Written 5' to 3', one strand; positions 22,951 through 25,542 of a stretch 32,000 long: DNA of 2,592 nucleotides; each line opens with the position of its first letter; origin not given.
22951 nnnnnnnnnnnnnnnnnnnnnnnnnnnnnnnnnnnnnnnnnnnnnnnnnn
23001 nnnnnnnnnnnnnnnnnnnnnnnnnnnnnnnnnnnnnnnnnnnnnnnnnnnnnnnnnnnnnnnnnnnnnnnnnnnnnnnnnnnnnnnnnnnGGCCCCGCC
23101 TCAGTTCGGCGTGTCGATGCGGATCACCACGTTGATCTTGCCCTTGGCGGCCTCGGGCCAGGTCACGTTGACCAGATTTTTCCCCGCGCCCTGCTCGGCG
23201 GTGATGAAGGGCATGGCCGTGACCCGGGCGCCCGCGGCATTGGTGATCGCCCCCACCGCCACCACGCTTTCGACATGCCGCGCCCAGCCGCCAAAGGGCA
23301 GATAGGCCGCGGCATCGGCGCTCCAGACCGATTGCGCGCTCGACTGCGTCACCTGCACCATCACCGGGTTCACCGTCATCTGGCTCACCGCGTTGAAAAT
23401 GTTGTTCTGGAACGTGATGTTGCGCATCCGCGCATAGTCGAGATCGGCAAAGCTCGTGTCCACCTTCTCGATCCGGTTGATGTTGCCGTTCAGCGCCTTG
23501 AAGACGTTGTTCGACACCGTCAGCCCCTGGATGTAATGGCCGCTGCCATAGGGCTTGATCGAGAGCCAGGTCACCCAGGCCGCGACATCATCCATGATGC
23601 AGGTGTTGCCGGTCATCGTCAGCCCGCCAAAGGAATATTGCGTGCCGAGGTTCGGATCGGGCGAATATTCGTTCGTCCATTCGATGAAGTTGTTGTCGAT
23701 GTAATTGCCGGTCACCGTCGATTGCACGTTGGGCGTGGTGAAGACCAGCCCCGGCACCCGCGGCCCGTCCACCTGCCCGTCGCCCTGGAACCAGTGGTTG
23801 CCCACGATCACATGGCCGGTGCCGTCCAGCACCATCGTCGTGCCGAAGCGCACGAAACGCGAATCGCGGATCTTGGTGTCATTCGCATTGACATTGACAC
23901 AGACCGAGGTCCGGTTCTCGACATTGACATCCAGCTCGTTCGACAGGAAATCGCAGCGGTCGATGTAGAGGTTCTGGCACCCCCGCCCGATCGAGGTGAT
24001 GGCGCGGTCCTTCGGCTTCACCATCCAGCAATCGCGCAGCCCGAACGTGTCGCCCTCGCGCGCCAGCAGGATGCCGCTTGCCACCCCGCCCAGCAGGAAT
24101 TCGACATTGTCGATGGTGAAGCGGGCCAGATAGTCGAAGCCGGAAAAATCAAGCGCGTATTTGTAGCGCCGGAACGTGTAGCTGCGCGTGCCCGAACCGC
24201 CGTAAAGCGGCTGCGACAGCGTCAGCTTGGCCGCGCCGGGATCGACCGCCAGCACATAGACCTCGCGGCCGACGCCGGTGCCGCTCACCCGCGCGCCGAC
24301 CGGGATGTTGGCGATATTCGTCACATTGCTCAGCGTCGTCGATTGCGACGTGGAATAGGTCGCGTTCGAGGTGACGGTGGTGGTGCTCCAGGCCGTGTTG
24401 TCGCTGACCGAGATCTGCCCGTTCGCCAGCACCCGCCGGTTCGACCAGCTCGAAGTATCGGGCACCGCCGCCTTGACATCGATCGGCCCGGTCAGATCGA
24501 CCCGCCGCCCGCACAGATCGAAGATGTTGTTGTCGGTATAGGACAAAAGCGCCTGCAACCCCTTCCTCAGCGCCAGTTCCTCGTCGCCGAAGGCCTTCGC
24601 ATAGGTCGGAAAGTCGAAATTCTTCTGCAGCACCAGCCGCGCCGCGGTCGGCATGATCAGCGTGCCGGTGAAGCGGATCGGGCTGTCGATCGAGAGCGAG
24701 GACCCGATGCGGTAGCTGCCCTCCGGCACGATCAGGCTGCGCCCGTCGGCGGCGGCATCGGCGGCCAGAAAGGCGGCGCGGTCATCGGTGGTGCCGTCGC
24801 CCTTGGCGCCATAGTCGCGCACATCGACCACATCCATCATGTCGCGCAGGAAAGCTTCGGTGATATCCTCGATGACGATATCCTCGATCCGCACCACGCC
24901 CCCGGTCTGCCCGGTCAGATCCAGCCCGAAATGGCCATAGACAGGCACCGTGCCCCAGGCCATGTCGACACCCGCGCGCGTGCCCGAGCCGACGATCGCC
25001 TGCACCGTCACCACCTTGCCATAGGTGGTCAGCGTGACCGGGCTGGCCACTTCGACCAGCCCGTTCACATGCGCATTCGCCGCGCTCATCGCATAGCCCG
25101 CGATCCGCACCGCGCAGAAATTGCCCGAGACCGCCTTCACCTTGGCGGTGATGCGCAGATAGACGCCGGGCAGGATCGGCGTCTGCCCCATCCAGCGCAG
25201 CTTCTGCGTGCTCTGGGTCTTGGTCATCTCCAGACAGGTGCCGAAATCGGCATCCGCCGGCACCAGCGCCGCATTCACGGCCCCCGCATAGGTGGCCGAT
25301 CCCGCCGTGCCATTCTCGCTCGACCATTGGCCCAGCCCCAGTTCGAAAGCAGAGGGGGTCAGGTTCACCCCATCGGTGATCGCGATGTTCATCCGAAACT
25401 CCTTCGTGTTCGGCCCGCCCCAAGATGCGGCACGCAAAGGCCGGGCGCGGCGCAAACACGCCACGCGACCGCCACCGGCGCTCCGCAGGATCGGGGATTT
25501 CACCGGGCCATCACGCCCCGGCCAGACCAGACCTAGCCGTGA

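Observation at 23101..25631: Orphan tailspike/tail-fibre-like beta-helix gene embedded in housekeeping DNA, possibly a dispersed gene-transfer-agent or phage-derived adsorption module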

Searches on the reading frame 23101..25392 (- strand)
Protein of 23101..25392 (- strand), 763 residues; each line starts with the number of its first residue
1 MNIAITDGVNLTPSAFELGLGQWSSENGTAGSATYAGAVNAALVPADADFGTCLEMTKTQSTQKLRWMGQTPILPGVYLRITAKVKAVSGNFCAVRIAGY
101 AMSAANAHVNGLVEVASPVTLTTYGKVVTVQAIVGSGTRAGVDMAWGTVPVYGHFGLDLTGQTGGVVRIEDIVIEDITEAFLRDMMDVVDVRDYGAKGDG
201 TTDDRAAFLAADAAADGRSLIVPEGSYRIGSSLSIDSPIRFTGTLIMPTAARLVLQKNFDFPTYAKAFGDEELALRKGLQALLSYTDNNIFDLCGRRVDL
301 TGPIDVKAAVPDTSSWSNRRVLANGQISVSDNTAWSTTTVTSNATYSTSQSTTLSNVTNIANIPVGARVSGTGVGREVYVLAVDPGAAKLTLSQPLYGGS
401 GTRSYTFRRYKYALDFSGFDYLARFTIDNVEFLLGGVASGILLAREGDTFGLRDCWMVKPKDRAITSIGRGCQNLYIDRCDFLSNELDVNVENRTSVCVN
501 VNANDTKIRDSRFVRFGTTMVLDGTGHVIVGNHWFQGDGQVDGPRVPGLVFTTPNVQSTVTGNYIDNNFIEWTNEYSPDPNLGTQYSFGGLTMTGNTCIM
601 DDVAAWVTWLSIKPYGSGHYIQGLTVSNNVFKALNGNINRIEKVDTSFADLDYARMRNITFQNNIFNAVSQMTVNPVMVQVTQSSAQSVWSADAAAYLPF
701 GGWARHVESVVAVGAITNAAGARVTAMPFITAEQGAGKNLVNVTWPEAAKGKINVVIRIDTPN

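Call 4: search_protein_families(library=pfam, proteins=[window:23101-25392:-], max_evalue=1)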
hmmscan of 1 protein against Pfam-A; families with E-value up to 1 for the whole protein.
window:23101-25392:- (763 aa): 1 family
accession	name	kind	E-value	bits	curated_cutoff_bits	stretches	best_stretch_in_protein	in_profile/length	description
PF12708.12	Pect-lyase_RHGA_epim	-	1e-07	32.4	27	1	189-245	2-62/213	Rhamnogalacturonase A/epimerase, pectate lyase-like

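Call 5: search_protein_families(library=phrogs, proteins=[window:23101-25392:-], max_evalue=0.1)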
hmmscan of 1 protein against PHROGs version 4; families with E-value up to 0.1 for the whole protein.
window:23101-25392:- (763 aa): 9 families
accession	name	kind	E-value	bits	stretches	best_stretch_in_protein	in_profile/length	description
phrog_18522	-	tail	8.7e-10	38.5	1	180-243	164-229/612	tail protein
phrog_17959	-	unknown function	2.1e-06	28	1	188-249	32-93/503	-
phrog_14442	-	tail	4e-05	23.3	1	120-244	125-253/733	tail protein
phrog_4775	-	connector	4.3e-05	22.7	1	174-244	119-187/876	pre-neck appendage protein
phrog_7458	-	tail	0.0001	21.7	1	182-245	119-186/732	tail spike protein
phrog_14558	-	tail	0.00019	20.8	1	180-244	95-163/740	tail spike protein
phrog_18162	-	tail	0.00031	20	1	173-234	203-267/800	tail fiber protein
phrog_1171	-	tail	0.00055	19.4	1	164-264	175-276/954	tail spike protein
phrog_17212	-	connector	0.0013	18.3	1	183-232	136-188/631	pre-neck appendage protein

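Call 6: find_homologous_proteins(query=window:23101-25392:-)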
Query window:23101-25392:- (763 aa): 3863 proteins with E <= 0.001 among 8000 candidates; the best 120 are listed.
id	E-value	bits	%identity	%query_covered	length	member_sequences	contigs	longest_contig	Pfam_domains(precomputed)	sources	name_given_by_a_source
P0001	0.0e+0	1722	100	100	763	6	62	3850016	PF12708.13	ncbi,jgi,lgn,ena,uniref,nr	ncbi:glycosyl hydrolase family 28-related protein [Rhodobacter capsulatus]|jgi:hypothetical protein|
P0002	0.0e+0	1639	94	100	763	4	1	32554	PF12708.13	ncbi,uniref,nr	ncbi:right-handed parallel beta-helix repeat-containing protein [Rhodobacter capsulatus]|uniref:Righ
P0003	0.0e+0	1631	94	100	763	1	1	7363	PF12708.13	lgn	-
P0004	0.0e+0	1618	93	100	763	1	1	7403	PF12708.13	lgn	-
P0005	0.0e+0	1618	93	100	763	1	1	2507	PF12708.13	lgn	-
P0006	0.0e+0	1617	93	100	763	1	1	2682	PF12708.13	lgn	-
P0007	0.0e+0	1617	93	100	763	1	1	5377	PF12708.13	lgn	-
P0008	0.0e+0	1617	93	100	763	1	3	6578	PF12708.13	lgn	-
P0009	0.0e+0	1617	93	100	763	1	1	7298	PF12708.13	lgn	-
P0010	0.0e+0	1615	93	100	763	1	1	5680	PF12708.13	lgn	-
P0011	0.0e+0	1614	93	100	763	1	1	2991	PF12708.13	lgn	-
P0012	0.0e+0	1613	93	100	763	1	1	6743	PF12708.13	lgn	-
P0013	0.0e+0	1613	93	100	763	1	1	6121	PF12708.13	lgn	-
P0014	0.0e+0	1610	92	100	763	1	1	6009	PF12708.13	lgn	-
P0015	0.0e+0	1609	92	100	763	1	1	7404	PF12708.13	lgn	-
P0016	0.0e+0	1556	89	100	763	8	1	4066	PF12708.13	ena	-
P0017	0.0e+0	1506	86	100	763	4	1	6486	PF12708.13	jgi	-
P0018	0.0e+0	1492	85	100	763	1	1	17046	PF12708.13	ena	-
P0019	0.0e+0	1320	75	100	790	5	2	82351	PF12708.13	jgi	-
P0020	0.0e+0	1266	72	100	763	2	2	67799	PF12708.13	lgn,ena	-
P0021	0.0e+0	1253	72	100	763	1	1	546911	PF12708.13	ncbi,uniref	ncbi:glycosyl hydrolase family 28-related protein [Rhodobacter lacus]|uniref:Glycosyl hydrolase fami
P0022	0.0e+0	1249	72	100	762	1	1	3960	PF12708.13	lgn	-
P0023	0.0e+0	1243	72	100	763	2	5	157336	PF12708.13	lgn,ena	-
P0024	0.0e+0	1241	71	100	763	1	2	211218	PF12708.13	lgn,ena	-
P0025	0.0e+0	1234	70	100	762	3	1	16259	PF12708.13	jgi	-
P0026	0.0e+0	1230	69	100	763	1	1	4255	PF12708.13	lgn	-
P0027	0.0e+0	1229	71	100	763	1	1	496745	PF12708.13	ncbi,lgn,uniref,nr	ncbi:pectate lyase-like protein [Rhodobacter sp. JA431]|uniref:glycosyl hydrolase family 28-related 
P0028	0.0e+0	1224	70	100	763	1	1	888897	PF12708.13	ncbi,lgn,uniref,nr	ncbi:glycosyl hydrolase family 28-related protein [Rhodobacter maris]|uniref:Pectate lyase-like prot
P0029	0.0e+0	1222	70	100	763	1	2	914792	PF12708.13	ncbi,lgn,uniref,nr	ncbi:pectate lyase-like protein [Rhodobacter aestuarii]|uniref:Pectate lyase superfamily protein n=1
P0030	0.0e+0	1222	69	100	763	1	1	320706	PF12708.13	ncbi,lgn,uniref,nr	ncbi:hypothetical protein CKO11_02825 [Rhodobacter sp. TJ_12]|uniref:glycosyl hydrolase family 28-re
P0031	0.0e+0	1211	69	100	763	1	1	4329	PF12708.13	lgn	-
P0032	0.0e+0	1207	69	100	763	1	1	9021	PF12708.13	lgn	-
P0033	0.0e+0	1186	68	100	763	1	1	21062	PF12708.13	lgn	-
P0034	0.0e+0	1155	67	100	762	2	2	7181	PF12708.13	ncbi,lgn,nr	ncbi:MAG: right-handed parallel beta-helix repeat-containing protein [Sphingomonadales bacterium]|nr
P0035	0.0e+0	1152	67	100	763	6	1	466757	PF12708.13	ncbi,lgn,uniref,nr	ncbi:glycoside hydrolase family 55 protein [Phaeovulum sp. NW3]|uniref:glycoside hydrolase family 55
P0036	0.0e+0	1151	67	100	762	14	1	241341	PF12708.13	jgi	jgi:hypothetical protein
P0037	0.0e+0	1148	67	100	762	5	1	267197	PF12708.13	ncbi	-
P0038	0.0e+0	1148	67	100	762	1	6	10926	PF12708.13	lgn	-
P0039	0.0e+0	1146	67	100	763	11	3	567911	PF12708.13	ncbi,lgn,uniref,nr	ncbi:glycosyl hydrolase family 28-related protein [Thioclava pacifica]|uniref:Rhamnogalacturonase A/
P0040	0.0e+0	1146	66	100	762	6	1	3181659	PF12708.13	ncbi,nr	ncbi:glycosyl hydrolase family 28-related protein [Sinirhodobacter sp. HNIBRBA609]|nr:glycosyl hydro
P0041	0.0e+0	1144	66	100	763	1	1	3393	PF12708.13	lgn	-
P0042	0.0e+0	1143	67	100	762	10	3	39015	PF12708.13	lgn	-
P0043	0.0e+0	1142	67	100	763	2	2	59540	PF12708.13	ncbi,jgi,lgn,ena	-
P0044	0.0e+0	1139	66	100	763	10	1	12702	PF12708.13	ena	-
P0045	0.0e+0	1138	67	100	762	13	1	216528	PF12708.13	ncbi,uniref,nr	ncbi:glycosyl hydrolase family 28-related protein [Paenirhodobacter hankyongi]|uniref:Right-handed p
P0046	0.0e+0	1137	66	100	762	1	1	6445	PF12708.13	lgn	-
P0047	0.0e+0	1135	65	100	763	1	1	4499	PF12708.13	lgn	-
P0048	0.0e+0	1133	64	100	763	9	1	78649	PF12708.13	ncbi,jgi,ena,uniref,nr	ncbi:glycosyl hydrolase family 28-related protein [uncultured Thioclava sp.]|uniref:glycosyl hydrola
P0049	0.0e+0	1132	65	100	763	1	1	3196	PF12708.13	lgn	-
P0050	0.0e+0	1131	65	100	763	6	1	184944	PF12708.13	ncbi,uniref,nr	ncbi:right-handed parallel beta-helix repeat-containing protein [Sinirhodobacter populi]|uniref:Righ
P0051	0.0e+0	1131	66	100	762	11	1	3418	PF12708.13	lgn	-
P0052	0.0e+0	1125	64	100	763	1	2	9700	PF12708.13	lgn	-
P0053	0.0e+0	1125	64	100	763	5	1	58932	PF12708.13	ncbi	ncbi:MAG: glycosyl hydrolase family 28-related protein [Paracoccaceae bacterium]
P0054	0.0e+0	1125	64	100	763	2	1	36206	PF12708.13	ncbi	ncbi:MAG TPA: glycosyl hydrolase family 28-related protein [Paenirhodobacter sp.]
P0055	0.0e+0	1123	65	100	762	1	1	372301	PF12708.13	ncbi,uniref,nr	ncbi:hypothetical protein BFP70_10630 [Thioclava sp. SK-1]|uniref:glycosyl hydrolase family 28-relat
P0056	0.0e+0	1121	65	100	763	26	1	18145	PF12708.13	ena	-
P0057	0.0e+0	1121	65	100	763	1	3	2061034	PF12708.13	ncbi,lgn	-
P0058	0.0e+0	1120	64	100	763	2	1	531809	PF12708.13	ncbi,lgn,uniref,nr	ncbi:glycosyl hydrolase family 28-related protein [Thioclava atlantica]|uniref:Rhamnogalacturonase A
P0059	0.0e+0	1120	64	100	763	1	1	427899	PF12708.13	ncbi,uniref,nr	ncbi:hypothetical protein BMI86_15140 [Thioclava sp. DLFJ5-1]|uniref:glycosyl hydrolase family 28-re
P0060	0.0e+0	1119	65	100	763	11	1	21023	PF12708.13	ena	-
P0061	0.0e+0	1118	66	100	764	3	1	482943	PF12708.13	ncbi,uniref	ncbi:glycosyl hydrolase family 28-related protein [Phaeovulum sp. W22_SRMD_FR3]|uniref:glycosyl hydr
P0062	0.0e+0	1118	64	100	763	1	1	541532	PF12708.13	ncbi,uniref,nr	ncbi:glycosyl hydrolase family 28-related protein [Thioclava sp. JE_KL1]|uniref:glycosyl hydrolase f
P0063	0.0e+0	1118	64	100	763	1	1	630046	PF12708.13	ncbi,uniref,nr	ncbi:hypothetical protein DEM26_01550 [Thioclava sp. NG1]|uniref:glycosyl hydrolase family 28-relate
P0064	0.0e+0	1117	64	100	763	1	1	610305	PF12708.13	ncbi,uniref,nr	ncbi:hypothetical protein B6V72_04670 [Thioclava sp. F34-6]|uniref:glycosyl hydrolase family 28-rela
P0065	0.0e+0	1117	64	100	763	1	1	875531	PF12708.13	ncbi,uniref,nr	ncbi:hypothetical protein B6V74_06720 [Thioclava sp. F42-5]|uniref:glycosyl hydrolase family 28-rela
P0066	0.0e+0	1116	65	100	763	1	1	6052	PF12708.13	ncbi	ncbi:MAG TPA: glycosyl hydrolase family 28-related protein [Paenirhodobacter sp.]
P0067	0.0e+0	1116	64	100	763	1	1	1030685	PF12708.13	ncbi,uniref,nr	ncbi:hypothetical protein BMI91_09315 [Thioclava sediminum]|uniref:Rhamnogalacturonase A/B/Epimerase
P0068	0.0e+0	1115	64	100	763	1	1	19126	PF12708.13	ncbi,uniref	ncbi:glycosyl hydrolase family 28-related protein [Thioclava sp.]|uniref:glycosyl hydrolase family 2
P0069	0.0e+0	1114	64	100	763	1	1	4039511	PF12708.13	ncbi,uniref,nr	ncbi:glycosyl hydrolase family 28-related protein [Thioclava nitratireducens]|uniref:glycosyl hydrol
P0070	0.0e+0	1114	64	100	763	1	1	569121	PF12708.13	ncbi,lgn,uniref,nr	ncbi:glycosyl hydrolase family 28-related protein [Thioclava sp. IC9]|uniref:glycosyl hydrolase fami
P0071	0.0e+0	1114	64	100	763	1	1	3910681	PF12708.13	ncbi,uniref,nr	ncbi:hypothetical protein BMG03_16695 [Thioclava nitratireducens]|uniref:Rhamnogalacturonase A/B/Epi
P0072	0.0e+0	1114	64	100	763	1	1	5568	PF12708.13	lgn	-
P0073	0.0e+0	1112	64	100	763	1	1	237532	PF12708.13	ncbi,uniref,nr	ncbi:glycosyl hydrolase family 28-related protein [Thioclava sp. F28-4]|uniref:glycosyl hydrolase fa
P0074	0.0e+0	1112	64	100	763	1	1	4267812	PF12708.13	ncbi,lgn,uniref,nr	ncbi:glycosyl hydrolase family 28-related protein [Thioclava electrotropha]|uniref:Right-handed para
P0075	0.0e+0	1112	63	100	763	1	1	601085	PF12708.13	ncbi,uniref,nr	ncbi:hypothetical protein B6V75_09990 [Thioclava sp. F1Mire-8]|uniref:glycosyl hydrolase family 28-r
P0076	0.0e+0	1111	64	100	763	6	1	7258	PF12708.13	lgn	-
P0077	0.0e+0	1111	64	100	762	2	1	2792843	PF12708.13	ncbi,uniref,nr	ncbi:glycosyl hydrolase family 28-related protein [Thioclava litoralis]|uniref:Glycosyl hydrolase fa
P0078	0.0e+0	1110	64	100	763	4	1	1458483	PF12708.13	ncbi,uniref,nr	ncbi:glycosyl hydrolase family 28-related protein [Thioclava sp. F36-6]|uniref:glycosyl hydrolase fa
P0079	0.0e+0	1110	64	100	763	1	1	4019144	PF12708.13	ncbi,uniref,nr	ncbi:pectate lyase-like protein [Thioclava sp. ES.031]|uniref:glycosyl hydrolase family 28-related p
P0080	0.0e+0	1109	63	100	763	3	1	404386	PF12708.13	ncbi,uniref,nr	ncbi:glycosyl hydrolase family 28-related protein [Pseudothioclava arenosa]|uniref:Rhamnogalacturona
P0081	0.0e+0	1109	63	100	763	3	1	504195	PF12708.13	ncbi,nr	ncbi:right-handed parallel beta-helix repeat-containing protein [Thioclava sp. BHET1]|nr:right-hande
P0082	0.0e+0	1109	64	100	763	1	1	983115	PF12708.13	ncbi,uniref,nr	ncbi:glycosyl hydrolase family 28-related protein [Thioclava sp. DLFJ4-1]|uniref:glycosyl hydrolase 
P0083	0.0e+0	1109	65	100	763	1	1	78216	PF12708.13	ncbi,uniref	ncbi:glycosyl hydrolase family 28-related protein [Phaeovulum sp.]|uniref:glycosyl hydrolase family 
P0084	0.0e+0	1109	65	100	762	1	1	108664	PF12708.13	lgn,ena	-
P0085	0.0e+0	1108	64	100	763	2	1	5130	PF12708.13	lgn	-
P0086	0.0e+0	1107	63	100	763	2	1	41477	PF12708.13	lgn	-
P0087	0.0e+0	1105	64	100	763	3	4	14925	PF12708.13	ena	-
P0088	0.0e+0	1103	63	100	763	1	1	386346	PF12708.13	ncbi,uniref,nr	ncbi:hypothetical protein B6V73_13510 [Thioclava sp. JM3]|uniref:glycosyl hydrolase family 28-relate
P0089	0.0e+0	1103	64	100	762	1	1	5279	PF12708.13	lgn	-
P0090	0.0e+0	1101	63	100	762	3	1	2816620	PF12708.13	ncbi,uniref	ncbi:glycosyl hydrolase family 28-related protein [Thioclava sp. GXIMD2076]|uniref:glycosyl hydrolas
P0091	0.0e+0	1101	63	100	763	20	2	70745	PF12708.13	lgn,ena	-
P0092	0.0e+0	1099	64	100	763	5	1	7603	PF12708.13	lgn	-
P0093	0.0e+0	1097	63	100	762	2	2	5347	PF12708.13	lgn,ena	-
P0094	0.0e+0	1095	63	100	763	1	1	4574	PF13229.13,PF12708.13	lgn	-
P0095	0.0e+0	1095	63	100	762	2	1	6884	PF12708.13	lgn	-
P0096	0.0e+0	1090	63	100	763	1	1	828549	PF12708.13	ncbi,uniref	ncbi:glycosyl hydrolase family 28-related protein [Paenirhodobacter sp.]|uniref:glycosyl hydrolase f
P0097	0.0e+0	1090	63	100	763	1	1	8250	PF12708.13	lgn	-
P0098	0.0e+0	1089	63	100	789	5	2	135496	PF12708.13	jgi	-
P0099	0.0e+0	1085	63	100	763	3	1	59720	PF12708.13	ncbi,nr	ncbi:MAG: right-handed parallel beta-helix repeat-containing protein [Defluviimonas sp.]|nr:right-ha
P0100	0.0e+0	1084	63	100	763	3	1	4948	PF12708.13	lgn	-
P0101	0.0e+0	1081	63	100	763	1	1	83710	PF12708.13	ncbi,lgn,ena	-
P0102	0.0e+0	1075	62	100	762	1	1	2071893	PF12708.13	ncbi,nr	ncbi:right-handed parallel beta-helix repeat-containing protein [Rhodobacteraceae bacterium]|nr:righ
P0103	0.0e+0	1071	62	100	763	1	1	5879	PF12708.13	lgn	-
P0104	0.0e+0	1068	62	100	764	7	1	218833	PF12708.13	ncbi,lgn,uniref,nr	ncbi:glycosyl hydrolase family 28-related protein [Frigidibacter sp.]|uniref:glycosyl hydrolase fami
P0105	0.0e+0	1063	62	100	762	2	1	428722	PF12708.13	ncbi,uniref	ncbi:right-handed parallel beta-helix repeat-containing protein [Paracoccus sp. p4-l81]|uniref:right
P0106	0.0e+0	1061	62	100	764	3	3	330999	PF12708.13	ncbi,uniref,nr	ncbi:right-handed parallel beta-helix repeat-containing protein [Frigidibacter albus]|uniref:Right-h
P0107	0.0e+0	1058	61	100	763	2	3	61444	PF12708.13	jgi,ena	jgi:hypothetical protein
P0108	0.0e+0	1057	62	100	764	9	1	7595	PF12708.13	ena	-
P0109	0.0e+0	1055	61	100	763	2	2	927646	PF12708.13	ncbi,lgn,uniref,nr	ncbi:glycosyl hydrolase family 28-related protein [Phaeovulum vinaykumarii]|uniref:Pectate lyase sup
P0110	0.0e+0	1051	61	100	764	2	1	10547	PF12708.13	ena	-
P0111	0.0e+0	1050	60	100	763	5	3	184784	PF12708.13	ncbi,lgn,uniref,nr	ncbi:hypothetical protein CCR83_02485 [Rhodobacter veldkampii DSM 11550]|uniref:Rhamnogalacturonase 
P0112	0.0e+0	1049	60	100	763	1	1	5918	PF12708.13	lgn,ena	-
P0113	0.0e+0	1037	60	100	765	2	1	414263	PF12708.13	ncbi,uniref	ncbi:glycosyl hydrolase family 28-related protein [Ostreiculturibacter nitratireducens]|uniref:glyco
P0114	0.0e+0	1036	60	100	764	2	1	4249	PF12708.13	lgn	-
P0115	0.0e+0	1031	60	100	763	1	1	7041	PF12708.13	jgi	jgi:hypothetical protein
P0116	0.0e+0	1030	59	100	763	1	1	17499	PF12708.13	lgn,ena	-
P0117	0.0e+0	1025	59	100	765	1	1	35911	PF12708.13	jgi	jgi:hypothetical protein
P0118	0.0e+0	1024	59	100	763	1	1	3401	PF12708.13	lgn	-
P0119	0.0e+0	1021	59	100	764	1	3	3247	PF12708.13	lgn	-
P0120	0.0e+0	1018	59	100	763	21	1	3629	PF12708.13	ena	-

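Call 13: list_cluster_members(proteins=[window:23101-25392:-])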
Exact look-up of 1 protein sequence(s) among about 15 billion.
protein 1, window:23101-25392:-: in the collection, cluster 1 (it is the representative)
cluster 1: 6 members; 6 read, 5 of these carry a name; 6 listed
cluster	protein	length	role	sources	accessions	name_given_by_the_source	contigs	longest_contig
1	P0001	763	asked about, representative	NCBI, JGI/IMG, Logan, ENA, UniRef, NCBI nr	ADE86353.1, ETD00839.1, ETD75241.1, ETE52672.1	glycosyl hydrolase family 28-related protein [Rhodobacter capsulatus] | hypothetical protein | Rhamnogalacturonase A/B/Epimerase-like pectate lyase domain-containing protein n=1 ...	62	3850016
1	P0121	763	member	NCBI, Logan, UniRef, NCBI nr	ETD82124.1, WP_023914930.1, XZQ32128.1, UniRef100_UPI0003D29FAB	glycosyl hydrolase family 28-related protein [Rhodobacter capsulatus] | glycosyl hydrolase family 28-related protein n=1 Tax=Rhodobacter capsulatus TaxID=1061 ...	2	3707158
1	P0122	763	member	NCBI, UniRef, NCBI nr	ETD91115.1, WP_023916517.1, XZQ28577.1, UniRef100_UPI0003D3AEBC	glycosyl hydrolase family 28-related protein [Rhodobacter capsulatus] | glycosyl hydrolase family 28-related protein n=1 Tax=Rhodobacter capsulatus TaxID=1061 ...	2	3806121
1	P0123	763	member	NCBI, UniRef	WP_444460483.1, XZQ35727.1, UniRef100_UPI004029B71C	glycosyl hydrolase family 28-related protein [Rhodobacter capsulatus] | glycosyl hydrolase family 28-related protein n=1 Tax=Rhodobacter capsulatus TaxID=1061 ...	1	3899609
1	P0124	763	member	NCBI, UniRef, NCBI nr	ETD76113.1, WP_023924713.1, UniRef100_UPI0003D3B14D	glycosyl hydrolase family 28-related protein [Rhodobacter capsulatus] | glycosyl hydrolase family 28-related protein n=1 Tax=Rhodobacter capsulatus TaxID=1061 ...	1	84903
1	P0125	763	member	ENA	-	-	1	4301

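Call 20: find_encoding_contigs(protein=P0069, flank=8000, max_places=2)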
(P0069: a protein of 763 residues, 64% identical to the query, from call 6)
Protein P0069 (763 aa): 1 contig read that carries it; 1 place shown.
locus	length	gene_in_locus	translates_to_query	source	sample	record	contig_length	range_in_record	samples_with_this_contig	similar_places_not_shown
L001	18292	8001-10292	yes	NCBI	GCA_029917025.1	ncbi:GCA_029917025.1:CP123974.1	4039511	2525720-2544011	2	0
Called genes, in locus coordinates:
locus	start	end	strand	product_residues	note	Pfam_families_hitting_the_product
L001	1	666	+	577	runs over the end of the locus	-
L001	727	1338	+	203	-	PF07700:HNOB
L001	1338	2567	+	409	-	PF00990:GGDEF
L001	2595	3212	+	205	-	PF01467:CTP_transf_like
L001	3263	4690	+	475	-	PF13354:Beta-lactamase2 (faint), PF02113:Peptidase_S13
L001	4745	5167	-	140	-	PF05099:TerB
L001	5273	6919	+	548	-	PF01921:tRNA-synt_1f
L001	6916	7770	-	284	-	PF05235:CHAD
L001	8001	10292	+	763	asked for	PF12708:Pect-lyase_RHGA_epim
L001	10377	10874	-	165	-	PF13883:CREG_beta-barrel (weak), PF01243:PNPOx_N (weak)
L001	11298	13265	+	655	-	PF16177:ACAS_N, PF00501:AMP-binding, PF13193:AMP-binding_C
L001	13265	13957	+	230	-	PF13238:AAA_18 (weak), PF13671:AAA_33 (weak), PF00406:ADK, PF13207:AAA_17, PF07295:DUF1451 (faint), PF05191:ADK_lid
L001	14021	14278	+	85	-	PF13937:DUF4212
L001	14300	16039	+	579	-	PF00474:SSF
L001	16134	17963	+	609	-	PF00027:cNMP_binding, PF00571:CBS, PF03445:DUF294, PF10335:DUF294_C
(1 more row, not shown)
